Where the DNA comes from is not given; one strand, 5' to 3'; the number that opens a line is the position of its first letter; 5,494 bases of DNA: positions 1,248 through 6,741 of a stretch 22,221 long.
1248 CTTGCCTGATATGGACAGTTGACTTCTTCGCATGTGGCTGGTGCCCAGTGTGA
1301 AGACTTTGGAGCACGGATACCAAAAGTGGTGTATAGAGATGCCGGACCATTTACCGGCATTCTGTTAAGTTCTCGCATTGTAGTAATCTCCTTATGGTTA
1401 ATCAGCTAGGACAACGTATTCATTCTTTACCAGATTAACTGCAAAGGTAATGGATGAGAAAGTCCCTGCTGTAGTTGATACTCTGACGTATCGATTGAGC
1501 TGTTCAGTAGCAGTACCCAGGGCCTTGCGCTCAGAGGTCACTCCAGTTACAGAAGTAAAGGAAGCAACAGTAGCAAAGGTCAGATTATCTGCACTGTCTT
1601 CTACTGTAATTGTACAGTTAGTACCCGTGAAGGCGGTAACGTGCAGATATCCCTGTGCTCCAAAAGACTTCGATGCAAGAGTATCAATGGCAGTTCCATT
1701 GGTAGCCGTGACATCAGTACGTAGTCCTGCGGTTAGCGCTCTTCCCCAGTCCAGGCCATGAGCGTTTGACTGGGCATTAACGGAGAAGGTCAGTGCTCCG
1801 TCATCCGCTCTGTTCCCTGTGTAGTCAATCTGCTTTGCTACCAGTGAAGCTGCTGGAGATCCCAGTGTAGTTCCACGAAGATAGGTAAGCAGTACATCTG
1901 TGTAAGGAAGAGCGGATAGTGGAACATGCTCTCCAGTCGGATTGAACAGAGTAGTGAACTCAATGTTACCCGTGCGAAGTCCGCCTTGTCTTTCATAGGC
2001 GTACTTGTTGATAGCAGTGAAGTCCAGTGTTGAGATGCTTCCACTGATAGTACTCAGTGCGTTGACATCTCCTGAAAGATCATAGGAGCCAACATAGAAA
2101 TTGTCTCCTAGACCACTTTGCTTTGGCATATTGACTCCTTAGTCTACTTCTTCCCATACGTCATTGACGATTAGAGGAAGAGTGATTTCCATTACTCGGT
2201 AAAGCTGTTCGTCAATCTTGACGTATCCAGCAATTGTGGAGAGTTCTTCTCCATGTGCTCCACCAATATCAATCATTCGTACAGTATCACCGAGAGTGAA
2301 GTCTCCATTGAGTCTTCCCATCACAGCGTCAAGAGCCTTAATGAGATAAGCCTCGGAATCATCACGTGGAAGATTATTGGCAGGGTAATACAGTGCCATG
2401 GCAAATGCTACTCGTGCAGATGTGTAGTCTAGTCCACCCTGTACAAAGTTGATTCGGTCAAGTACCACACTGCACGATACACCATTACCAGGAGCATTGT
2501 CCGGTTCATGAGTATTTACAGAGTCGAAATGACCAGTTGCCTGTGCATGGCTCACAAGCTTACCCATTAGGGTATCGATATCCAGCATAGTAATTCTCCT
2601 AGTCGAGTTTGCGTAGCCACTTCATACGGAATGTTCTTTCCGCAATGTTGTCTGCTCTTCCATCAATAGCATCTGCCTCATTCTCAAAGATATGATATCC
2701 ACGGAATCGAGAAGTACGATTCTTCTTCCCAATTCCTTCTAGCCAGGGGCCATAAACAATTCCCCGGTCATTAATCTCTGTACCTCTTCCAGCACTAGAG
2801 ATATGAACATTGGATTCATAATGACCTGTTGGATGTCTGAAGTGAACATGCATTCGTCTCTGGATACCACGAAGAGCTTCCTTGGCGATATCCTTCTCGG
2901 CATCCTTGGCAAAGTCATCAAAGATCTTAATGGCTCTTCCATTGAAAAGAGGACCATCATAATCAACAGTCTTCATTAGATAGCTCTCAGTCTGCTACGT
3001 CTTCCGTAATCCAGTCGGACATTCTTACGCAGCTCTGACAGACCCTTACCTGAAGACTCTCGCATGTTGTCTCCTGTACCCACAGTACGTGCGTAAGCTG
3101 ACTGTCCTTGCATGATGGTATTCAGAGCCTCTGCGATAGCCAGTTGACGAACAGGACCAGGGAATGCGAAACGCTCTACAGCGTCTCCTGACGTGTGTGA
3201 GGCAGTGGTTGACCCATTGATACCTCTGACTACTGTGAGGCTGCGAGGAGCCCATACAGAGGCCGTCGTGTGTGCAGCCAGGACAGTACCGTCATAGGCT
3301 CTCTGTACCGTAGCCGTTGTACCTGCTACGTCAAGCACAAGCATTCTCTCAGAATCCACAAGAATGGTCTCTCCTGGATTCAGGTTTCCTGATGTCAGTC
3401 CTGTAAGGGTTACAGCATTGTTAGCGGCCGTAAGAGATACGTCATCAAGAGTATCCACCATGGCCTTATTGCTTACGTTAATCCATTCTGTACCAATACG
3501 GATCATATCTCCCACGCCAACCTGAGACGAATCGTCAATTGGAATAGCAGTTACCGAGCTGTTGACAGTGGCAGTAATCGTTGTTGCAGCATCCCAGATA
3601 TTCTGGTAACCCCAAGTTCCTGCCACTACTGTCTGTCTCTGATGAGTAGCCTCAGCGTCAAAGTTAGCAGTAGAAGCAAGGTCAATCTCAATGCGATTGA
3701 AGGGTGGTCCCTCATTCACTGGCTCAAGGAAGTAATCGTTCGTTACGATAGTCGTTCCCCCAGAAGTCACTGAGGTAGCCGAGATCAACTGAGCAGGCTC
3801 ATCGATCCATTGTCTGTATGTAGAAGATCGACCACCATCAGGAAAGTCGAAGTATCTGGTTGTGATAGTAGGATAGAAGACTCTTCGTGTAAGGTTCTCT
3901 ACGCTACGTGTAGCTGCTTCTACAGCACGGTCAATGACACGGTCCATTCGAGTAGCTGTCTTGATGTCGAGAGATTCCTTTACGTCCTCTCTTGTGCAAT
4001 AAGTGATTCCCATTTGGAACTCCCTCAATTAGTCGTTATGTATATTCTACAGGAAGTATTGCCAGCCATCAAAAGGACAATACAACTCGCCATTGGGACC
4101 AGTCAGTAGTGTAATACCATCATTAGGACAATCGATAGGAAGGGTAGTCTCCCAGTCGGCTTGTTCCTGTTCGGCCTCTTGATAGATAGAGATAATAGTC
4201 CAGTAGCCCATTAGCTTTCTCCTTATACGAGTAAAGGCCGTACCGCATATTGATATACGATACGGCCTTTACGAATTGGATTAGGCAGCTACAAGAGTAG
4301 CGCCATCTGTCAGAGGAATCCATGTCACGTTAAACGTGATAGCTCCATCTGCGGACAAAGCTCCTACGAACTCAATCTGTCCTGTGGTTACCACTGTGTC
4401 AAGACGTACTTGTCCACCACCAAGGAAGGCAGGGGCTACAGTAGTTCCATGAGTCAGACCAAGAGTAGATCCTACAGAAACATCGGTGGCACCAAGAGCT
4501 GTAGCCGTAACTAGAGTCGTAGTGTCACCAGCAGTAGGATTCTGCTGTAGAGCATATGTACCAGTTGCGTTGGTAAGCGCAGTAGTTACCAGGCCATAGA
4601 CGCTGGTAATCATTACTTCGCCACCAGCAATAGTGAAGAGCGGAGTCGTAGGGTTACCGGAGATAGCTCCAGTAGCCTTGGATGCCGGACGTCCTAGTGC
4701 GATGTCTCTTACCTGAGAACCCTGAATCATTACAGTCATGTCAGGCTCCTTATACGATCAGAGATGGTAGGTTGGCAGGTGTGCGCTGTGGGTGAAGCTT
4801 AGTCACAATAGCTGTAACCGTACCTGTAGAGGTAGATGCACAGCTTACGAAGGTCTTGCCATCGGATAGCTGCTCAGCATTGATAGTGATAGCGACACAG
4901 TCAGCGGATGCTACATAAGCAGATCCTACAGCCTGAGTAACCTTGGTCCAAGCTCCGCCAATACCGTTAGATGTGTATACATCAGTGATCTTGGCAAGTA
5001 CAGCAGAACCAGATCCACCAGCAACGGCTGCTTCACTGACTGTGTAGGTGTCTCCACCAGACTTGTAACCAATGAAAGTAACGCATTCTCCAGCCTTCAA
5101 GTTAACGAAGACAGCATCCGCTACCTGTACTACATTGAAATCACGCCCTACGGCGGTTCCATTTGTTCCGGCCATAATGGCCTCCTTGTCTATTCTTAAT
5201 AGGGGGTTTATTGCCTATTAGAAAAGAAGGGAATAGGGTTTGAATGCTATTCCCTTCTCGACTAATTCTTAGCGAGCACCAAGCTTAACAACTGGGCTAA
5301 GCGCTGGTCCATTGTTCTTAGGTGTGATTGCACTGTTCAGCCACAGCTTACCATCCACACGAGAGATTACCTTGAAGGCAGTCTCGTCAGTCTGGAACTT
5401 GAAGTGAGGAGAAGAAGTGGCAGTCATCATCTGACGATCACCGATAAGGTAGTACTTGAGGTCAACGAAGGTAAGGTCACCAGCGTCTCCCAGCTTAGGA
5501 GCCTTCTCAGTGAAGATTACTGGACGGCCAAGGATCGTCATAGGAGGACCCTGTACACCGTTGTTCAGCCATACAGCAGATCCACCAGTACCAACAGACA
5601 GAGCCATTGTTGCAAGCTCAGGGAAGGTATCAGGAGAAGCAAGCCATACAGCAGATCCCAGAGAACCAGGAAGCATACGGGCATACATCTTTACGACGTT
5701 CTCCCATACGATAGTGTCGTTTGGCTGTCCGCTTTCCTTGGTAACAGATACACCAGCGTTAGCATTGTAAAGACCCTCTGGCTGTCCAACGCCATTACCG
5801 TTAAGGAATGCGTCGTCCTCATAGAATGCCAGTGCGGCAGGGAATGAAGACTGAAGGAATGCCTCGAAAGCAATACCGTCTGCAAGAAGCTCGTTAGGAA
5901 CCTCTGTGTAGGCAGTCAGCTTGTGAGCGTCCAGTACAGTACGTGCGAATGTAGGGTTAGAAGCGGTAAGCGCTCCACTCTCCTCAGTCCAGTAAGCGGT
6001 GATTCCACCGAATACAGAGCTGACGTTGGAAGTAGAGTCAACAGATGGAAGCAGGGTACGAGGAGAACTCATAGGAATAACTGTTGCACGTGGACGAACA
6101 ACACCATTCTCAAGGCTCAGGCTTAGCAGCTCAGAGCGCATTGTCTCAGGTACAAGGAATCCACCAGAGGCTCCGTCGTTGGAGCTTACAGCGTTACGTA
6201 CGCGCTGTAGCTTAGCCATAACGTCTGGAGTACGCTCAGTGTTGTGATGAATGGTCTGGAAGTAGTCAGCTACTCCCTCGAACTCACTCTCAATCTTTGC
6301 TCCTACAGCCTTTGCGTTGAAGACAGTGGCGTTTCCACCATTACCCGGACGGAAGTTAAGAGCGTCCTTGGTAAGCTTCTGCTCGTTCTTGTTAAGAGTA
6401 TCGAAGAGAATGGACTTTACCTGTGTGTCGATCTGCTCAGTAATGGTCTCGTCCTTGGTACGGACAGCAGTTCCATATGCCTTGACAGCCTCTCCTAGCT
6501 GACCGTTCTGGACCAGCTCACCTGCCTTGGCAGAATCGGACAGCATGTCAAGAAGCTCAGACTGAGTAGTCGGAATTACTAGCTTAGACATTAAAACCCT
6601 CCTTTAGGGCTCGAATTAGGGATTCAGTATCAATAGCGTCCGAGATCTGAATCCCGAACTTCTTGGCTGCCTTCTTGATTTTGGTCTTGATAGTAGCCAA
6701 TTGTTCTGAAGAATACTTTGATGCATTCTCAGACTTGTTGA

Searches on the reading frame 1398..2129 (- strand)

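Call 9: search_protein_families(library=phrogs, proteins=[window:1398-2129:-], max_evalue=0.001)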
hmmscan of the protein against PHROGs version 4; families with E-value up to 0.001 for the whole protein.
window:1398-2129:- (243 aa): 1 family
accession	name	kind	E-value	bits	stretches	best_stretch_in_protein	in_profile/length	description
phrog_9522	-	tail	2.7e-18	67.2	1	12-233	13-238/241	major tail protein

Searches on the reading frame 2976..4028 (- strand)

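Call 9: search_protein_families(library=phrogs, proteins=[window:2976-4028:-], max_evalue=0.001)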
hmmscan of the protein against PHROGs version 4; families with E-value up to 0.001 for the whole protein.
window:2976-4028:- (350 aa): 2 families
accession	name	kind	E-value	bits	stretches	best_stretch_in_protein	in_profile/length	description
phrog_442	-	connector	3.2e-08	34.2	1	7-143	84-205/270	head-tail adaptor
phrog_7578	-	unknown function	0.00062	19.9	0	200-257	33-95/300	-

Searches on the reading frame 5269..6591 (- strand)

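Call 9: search_protein_families(library=phrogs, proteins=[window:5269-6591:-], max_evalue=0.001)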
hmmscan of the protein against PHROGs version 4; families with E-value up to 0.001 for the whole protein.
window:5269-6591:- (440 aa): 4 families
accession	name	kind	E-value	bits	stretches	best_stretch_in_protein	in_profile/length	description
phrog_10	-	head and packaging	1.3e-53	184.1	1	28-430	275-641/752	major head protein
phrog_617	-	head and packaging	3.9e-23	83.2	1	70-398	268-590/626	major head protein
phrog_15928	-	head and packaging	0.0004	21.4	1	292-395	47-149/185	major head protein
phrog_17162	-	unknown function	0.00061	21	0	349-422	3-77/85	-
